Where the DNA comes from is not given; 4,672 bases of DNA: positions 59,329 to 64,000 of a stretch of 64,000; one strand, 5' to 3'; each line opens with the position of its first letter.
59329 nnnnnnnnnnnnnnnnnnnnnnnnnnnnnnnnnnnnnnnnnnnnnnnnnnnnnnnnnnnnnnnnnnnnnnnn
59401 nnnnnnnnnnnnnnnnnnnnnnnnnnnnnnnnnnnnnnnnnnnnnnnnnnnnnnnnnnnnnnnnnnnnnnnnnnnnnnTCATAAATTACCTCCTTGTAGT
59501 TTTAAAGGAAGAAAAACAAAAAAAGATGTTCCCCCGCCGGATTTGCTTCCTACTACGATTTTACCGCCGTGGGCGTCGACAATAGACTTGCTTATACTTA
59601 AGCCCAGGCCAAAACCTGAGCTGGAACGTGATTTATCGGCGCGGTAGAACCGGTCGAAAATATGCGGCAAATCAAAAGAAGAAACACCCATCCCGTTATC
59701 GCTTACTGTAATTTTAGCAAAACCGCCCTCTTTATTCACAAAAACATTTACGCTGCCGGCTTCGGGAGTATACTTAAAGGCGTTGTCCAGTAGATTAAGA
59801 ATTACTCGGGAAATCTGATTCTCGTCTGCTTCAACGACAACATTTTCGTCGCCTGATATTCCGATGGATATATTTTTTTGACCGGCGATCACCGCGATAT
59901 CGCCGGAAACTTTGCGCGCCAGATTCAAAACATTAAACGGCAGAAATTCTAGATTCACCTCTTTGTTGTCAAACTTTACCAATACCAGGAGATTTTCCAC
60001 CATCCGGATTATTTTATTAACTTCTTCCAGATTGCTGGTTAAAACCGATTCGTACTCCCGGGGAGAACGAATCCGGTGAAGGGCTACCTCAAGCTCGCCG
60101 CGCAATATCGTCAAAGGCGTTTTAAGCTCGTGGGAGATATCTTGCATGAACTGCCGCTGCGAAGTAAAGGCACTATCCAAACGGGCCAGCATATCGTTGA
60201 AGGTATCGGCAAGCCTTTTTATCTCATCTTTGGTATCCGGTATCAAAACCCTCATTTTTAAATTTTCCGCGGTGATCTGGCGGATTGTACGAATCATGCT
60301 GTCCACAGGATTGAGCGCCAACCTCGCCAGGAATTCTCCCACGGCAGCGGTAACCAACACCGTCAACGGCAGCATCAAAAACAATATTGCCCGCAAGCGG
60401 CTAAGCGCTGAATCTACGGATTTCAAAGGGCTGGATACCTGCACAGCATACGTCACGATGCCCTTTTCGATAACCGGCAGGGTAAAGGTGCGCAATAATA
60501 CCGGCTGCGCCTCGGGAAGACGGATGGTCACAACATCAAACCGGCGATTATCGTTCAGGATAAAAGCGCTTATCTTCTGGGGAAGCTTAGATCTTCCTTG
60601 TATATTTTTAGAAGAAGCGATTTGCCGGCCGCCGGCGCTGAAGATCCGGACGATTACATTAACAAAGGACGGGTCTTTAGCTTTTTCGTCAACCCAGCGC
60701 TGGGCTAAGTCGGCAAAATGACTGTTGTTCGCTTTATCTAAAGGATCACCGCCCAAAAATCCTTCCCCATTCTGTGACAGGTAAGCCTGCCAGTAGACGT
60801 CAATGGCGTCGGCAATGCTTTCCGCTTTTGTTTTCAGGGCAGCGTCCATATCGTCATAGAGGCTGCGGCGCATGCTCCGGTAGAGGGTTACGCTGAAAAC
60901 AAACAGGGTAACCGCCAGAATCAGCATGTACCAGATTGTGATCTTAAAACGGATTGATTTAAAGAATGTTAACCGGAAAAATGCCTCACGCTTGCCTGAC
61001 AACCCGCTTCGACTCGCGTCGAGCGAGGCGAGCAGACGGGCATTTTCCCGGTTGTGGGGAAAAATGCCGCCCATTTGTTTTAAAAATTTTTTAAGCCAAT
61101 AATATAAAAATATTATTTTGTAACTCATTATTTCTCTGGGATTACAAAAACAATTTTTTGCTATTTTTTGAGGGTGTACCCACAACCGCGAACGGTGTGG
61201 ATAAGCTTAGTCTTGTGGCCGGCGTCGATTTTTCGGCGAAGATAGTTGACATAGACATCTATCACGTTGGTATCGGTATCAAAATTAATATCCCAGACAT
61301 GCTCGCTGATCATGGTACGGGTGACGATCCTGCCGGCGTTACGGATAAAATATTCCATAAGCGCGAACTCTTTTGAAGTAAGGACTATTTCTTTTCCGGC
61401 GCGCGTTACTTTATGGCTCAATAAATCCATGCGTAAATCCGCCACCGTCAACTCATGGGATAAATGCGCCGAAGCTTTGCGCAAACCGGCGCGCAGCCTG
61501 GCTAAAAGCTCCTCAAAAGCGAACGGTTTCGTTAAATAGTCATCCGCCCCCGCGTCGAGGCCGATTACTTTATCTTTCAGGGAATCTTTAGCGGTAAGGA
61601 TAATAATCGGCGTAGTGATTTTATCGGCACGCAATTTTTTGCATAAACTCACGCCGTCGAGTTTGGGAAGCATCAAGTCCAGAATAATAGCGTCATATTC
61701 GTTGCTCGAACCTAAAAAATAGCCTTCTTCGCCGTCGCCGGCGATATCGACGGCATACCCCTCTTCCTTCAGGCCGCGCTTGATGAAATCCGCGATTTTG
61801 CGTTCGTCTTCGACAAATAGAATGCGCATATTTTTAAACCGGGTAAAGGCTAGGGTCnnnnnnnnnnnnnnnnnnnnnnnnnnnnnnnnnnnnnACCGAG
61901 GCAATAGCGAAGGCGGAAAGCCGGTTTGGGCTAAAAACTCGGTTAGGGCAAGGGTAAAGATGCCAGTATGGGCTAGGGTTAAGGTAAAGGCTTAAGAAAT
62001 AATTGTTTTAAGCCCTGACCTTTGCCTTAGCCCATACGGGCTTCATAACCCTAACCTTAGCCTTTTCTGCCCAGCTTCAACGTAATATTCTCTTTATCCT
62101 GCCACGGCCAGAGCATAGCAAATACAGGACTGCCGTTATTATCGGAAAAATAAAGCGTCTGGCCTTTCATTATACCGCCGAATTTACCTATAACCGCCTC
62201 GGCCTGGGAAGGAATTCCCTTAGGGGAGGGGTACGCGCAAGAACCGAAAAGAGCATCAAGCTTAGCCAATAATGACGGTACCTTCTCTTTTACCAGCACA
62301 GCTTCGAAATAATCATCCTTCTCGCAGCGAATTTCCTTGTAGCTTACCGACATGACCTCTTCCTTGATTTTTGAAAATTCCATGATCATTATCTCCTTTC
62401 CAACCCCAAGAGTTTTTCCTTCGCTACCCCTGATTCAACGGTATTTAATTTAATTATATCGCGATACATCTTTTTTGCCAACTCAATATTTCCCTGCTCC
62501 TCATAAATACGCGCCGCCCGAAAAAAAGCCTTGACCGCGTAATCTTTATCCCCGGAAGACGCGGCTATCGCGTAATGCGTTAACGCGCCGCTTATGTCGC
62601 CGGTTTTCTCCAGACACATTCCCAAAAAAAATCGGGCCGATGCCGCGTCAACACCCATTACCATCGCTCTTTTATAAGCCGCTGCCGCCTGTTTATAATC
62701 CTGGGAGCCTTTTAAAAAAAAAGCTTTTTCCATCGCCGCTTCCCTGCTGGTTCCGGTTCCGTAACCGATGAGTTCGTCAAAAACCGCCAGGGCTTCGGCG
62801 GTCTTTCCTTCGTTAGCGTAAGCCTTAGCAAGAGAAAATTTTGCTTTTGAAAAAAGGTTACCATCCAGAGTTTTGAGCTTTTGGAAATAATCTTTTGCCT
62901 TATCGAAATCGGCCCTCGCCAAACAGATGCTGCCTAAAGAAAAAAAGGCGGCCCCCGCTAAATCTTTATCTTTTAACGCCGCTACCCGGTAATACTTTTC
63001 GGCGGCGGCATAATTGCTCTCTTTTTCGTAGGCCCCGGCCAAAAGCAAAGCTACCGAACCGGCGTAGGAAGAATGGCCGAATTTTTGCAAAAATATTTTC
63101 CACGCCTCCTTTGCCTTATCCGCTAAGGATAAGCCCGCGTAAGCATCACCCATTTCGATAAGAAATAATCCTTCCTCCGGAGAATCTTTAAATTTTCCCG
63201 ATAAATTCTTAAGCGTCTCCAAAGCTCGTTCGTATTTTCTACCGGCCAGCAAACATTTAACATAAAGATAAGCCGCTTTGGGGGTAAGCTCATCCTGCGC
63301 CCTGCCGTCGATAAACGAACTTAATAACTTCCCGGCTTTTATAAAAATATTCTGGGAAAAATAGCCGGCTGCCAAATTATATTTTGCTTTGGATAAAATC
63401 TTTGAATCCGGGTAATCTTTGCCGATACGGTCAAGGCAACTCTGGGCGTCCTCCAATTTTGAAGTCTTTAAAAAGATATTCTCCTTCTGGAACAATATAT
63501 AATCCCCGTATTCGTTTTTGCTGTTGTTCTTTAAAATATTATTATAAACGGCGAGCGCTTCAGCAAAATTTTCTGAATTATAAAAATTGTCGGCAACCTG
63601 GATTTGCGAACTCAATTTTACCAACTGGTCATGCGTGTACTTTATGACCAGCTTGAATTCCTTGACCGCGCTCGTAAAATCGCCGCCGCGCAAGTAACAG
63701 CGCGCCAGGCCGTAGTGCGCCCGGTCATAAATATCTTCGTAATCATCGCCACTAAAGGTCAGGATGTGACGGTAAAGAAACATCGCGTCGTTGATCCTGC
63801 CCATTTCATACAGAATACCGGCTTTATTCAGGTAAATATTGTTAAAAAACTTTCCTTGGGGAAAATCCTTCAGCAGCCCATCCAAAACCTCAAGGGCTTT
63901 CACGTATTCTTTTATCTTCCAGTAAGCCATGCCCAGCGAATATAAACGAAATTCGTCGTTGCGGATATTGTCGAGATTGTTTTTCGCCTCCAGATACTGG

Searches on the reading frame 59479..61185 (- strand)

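Call 57: search_protein_families(library=ncbifam, proteins=[window:59479-61185:-], max_evalue=1e-10)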
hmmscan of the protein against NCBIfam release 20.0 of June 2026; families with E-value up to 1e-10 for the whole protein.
window:59479-61185:- (568 aa): 70 families (the best 25 are shown)
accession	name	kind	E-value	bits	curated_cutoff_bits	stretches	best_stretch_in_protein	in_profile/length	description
TIGR01386.1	cztS_silS_copS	subfamily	3.7e-84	283.3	292.55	1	241-557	140-454/457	heavy metal sensor histidine kinase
NF033092.0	HK_WalK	equivalog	9.2e-75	252.4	725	2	342-561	371-594/594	cell wall metabolism sensor histidine kinase WalK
NF041735.1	hist_kin_RppB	equivalog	5.9e-60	203.3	400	2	339-560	212-438/438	two-component system sensor histidine kinase RppB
NF007345.0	PRK09835.1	subfamily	7.4e-59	199.6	423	1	288-560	207-479/482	Cu(+)/Ag(+) sensor histidine kinase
NF046044.1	PnpS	equivalog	2.9e-57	194.5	400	1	343-560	170-390/390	two-component system histidine kinase PnpS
NF040691.1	MtrAB_MtrB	equivalog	3.8e-57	194.4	450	1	76-562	3-493/507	MtrAB system histidine kinase MtrB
NF007837.0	PRK10549.1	equivalog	1.1e-53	182.6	603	1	269-563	167-460/466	envelope stress sensor histidine kinase BaeS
NF045903.1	CuHisKinLciSLeg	equivalog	1.8e-53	182.2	700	1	269-559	65-356/357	copper-responsive two-component system sensor histidine kinase LciS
NF012163.2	BaeS_SmeS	equivalog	3.2e-53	181.3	500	1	89-559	13-456/457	sensor histidine kinase efflux regulator BaeS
TIGR02966.1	phoR_proteo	equivalog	4.5e-51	173.8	334.2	1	335-557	106-331/333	phosphate regulon sensor histidine kinase PhoR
NF052314.1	T9SS_HK_PorY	subfamily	2.9e-50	171.6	350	1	242-543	110-403/418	PorY family sensor histidine kinase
NF047874.1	MASE3_PAS_HK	subfamily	1.4e-49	169.4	560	1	330-562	385-626/655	MASE3 domain-containing sensor histidine kinase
NF008312.0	PRK11100.1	equivalog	1.8e-44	152.4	356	1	237-558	153-471/477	two-component system sensor histidine kinase CreC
NF041210.1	his_kin_PieS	equivalog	7.1e-43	147.3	850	1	218-561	119-470/474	two component system sensor histidine kinase PieS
NF047465.1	hybrid_HK_LvrA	exception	6.9e-41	140.1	1200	1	320-562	179-423/819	hybrid histidine kinase/response regulator LvrA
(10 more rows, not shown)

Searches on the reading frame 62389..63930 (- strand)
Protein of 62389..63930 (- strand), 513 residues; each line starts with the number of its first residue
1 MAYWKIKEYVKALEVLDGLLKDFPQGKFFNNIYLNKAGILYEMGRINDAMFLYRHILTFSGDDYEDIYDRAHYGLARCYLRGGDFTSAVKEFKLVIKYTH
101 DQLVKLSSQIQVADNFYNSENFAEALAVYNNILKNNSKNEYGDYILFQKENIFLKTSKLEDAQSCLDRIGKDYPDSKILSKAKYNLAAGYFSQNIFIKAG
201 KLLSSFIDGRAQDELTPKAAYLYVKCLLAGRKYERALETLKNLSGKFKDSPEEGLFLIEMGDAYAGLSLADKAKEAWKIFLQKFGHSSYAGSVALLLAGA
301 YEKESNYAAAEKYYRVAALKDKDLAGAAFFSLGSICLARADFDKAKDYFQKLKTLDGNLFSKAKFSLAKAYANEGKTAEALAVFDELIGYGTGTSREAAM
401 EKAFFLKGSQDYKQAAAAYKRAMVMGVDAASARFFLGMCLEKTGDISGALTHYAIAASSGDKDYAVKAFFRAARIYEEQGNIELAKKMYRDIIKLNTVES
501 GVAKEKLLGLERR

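Call 57: search_protein_families(library=ncbifam, proteins=[window:62389-63930:-], max_evalue=1e-10)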
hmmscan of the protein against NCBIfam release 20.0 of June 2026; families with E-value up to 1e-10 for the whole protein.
window:62389-63930:- (513 aa): 6 families
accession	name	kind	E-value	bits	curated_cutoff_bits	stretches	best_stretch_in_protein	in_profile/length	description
TIGR02795.1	tol_pal_ybgF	equivalog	1.5e-30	106.2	90.1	0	71-184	4-117/119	tol-pal system protein YbgF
NF052312.1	T9SS_PorW_SprE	equivalog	5.8e-17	61.6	250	1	2-207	150-355/716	type IX secretion system periplasmic lipoprotein PorW/SprE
TIGR03302.1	OM_YfiO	subfamily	7.6e-17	61.6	81.4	0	69-150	33-114/239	outer membrane protein assembly factor BamD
TIGR02917.1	PEP_TPR_lipo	equivalog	2.6e-15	55.4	312.2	0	227-463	577-803/899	XrtA/PEP-CTERM system TPR-repeat protein PrsT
NF040959.1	MamA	equivalog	1.3e-11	44.4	200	0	313-489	25-196/204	magnetosome protein MamA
TIGR02552.1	LcrH_SycD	equivalog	2.6e-11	43.4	104.8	0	370-444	27-100/136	SycD/LcrH family type III secretion system chaperone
